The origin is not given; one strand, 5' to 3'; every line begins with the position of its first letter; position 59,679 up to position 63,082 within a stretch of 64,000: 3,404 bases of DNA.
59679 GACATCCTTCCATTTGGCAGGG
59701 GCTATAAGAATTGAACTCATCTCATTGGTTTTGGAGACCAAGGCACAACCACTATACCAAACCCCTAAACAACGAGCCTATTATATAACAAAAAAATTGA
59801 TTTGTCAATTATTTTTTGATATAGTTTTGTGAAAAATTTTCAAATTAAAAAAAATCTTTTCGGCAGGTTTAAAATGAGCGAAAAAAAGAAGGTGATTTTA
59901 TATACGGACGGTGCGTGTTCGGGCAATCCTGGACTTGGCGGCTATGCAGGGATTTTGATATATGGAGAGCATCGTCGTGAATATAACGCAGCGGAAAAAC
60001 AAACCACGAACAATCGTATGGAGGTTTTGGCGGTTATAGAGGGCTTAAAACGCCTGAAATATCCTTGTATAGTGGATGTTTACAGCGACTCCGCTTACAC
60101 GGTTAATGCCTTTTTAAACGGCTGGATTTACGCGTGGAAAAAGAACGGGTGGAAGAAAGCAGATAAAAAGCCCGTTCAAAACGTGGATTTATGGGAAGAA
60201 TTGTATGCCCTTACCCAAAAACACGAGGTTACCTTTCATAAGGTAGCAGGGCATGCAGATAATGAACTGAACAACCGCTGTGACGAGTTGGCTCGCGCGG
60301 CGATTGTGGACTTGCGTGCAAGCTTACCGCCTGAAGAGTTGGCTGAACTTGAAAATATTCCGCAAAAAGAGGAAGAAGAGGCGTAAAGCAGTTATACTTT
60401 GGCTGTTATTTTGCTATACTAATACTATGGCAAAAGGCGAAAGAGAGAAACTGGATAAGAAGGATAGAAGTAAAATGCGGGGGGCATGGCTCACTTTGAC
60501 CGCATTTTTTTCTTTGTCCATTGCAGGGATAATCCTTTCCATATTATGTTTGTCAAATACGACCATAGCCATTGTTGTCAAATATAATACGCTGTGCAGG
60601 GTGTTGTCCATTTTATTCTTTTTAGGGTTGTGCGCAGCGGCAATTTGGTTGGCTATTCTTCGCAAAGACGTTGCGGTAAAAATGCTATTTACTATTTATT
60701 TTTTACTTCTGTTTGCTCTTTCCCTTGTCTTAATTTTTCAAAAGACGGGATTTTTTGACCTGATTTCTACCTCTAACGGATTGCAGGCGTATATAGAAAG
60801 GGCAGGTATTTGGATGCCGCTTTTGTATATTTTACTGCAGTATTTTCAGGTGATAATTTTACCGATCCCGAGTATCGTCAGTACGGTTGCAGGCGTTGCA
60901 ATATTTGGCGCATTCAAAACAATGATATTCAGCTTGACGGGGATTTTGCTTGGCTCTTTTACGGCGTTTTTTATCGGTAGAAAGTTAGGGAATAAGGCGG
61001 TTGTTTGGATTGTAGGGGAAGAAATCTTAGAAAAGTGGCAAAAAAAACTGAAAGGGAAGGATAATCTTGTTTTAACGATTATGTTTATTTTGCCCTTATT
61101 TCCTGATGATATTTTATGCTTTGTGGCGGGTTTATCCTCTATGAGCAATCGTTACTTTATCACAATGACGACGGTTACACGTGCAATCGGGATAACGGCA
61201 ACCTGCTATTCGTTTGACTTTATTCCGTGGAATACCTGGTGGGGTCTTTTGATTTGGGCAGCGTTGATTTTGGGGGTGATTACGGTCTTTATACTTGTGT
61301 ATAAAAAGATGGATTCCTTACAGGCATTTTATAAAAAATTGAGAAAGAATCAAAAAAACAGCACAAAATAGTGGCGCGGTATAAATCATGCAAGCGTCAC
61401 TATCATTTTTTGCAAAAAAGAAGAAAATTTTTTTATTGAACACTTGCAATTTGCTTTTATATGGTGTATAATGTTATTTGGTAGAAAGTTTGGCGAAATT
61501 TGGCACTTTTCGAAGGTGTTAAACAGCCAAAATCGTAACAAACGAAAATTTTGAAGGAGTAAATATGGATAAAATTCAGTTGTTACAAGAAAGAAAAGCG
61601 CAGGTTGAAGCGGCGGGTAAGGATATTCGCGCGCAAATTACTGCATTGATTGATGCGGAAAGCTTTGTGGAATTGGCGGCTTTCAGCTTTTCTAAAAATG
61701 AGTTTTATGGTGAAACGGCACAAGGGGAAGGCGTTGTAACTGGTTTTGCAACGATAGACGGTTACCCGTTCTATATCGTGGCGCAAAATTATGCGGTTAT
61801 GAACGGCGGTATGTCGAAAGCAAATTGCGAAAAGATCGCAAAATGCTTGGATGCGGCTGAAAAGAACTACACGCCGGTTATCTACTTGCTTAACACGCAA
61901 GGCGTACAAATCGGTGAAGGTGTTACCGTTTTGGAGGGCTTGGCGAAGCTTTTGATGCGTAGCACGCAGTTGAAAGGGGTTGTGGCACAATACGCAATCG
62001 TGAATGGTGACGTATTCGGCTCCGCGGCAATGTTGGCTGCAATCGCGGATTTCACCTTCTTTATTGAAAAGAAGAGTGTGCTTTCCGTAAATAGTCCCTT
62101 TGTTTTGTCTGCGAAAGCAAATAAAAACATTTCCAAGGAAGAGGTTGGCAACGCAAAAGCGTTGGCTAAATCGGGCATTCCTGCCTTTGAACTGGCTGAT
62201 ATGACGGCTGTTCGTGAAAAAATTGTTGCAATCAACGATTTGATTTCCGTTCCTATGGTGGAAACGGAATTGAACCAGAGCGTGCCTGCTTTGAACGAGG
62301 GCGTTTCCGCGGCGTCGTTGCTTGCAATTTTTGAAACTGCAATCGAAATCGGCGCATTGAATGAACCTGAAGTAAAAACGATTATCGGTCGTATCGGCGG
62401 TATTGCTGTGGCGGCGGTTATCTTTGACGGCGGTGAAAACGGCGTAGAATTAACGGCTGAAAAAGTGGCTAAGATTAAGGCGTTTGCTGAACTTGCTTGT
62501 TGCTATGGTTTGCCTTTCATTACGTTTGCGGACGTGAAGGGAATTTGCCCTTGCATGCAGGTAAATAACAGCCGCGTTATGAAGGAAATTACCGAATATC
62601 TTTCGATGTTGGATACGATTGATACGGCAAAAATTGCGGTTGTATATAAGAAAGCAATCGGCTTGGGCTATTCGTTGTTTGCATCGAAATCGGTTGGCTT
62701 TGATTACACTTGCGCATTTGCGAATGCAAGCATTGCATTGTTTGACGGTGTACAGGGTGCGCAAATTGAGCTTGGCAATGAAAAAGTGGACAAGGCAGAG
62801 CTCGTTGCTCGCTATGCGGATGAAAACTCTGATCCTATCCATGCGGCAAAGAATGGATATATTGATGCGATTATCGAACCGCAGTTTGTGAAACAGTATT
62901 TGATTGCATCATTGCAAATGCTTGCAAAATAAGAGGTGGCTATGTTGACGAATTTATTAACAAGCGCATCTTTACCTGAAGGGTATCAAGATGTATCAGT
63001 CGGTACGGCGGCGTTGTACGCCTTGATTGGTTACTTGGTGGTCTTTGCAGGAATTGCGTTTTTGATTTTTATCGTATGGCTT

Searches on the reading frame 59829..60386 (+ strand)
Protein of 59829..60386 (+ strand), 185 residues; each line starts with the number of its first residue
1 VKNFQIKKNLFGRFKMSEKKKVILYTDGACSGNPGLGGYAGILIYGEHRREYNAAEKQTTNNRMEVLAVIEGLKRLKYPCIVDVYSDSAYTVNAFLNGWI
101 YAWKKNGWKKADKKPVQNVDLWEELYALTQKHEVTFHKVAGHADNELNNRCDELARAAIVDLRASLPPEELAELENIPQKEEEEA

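Call 84: search_protein_families(library=pfam, proteins=[window:59829-60386:+], max_evalue=0.01)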
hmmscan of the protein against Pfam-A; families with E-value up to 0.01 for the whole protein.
window:59829-60386:+ (185 aa): 1 family
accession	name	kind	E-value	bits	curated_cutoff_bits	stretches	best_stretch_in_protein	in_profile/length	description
PF00075.30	RNase_H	-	9.6e-42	142.9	25.8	1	20-159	2-140/141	RNase H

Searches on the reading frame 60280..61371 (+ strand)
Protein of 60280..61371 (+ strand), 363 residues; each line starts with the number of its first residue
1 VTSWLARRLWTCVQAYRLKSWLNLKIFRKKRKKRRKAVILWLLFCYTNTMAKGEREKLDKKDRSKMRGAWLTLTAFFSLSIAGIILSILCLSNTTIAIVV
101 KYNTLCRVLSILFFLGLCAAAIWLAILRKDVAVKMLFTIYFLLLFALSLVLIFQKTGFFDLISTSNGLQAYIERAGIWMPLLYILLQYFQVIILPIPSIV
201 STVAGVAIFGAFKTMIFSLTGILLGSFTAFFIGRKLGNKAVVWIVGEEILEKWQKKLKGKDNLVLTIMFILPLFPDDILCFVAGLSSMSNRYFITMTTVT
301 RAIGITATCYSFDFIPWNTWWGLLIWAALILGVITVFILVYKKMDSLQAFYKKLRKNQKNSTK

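Call 84: search_protein_families(library=pfam, proteins=[window:60280-61371:+], max_evalue=0.01)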
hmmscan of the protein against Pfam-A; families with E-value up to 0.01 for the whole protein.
window:60280-61371:+ (363 aa): 1 family
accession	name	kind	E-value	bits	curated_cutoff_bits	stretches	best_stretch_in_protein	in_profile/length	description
PF09335.16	VTT_dom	-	5.9e-19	69.2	33.9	1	196-313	1-122/123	VTT domain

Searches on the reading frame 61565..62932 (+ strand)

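Call 84: search_protein_families(library=pfam, proteins=[window:61565-62932:+], max_evalue=0.01)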
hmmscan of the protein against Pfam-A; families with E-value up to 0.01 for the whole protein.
window:61565-62932:+ (455 aa): 2 families
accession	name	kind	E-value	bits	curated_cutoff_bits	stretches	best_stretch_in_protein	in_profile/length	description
PF01039.27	Carboxyl_trans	-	2e-41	142.6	22.3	1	20-454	8-479/493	Carboxyl transferase domain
PF03255.19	ACCA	-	4.7e-06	26.4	23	1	53-193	90-238/310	Acetyl co-enzyme A carboxylase carboxyltransferase-like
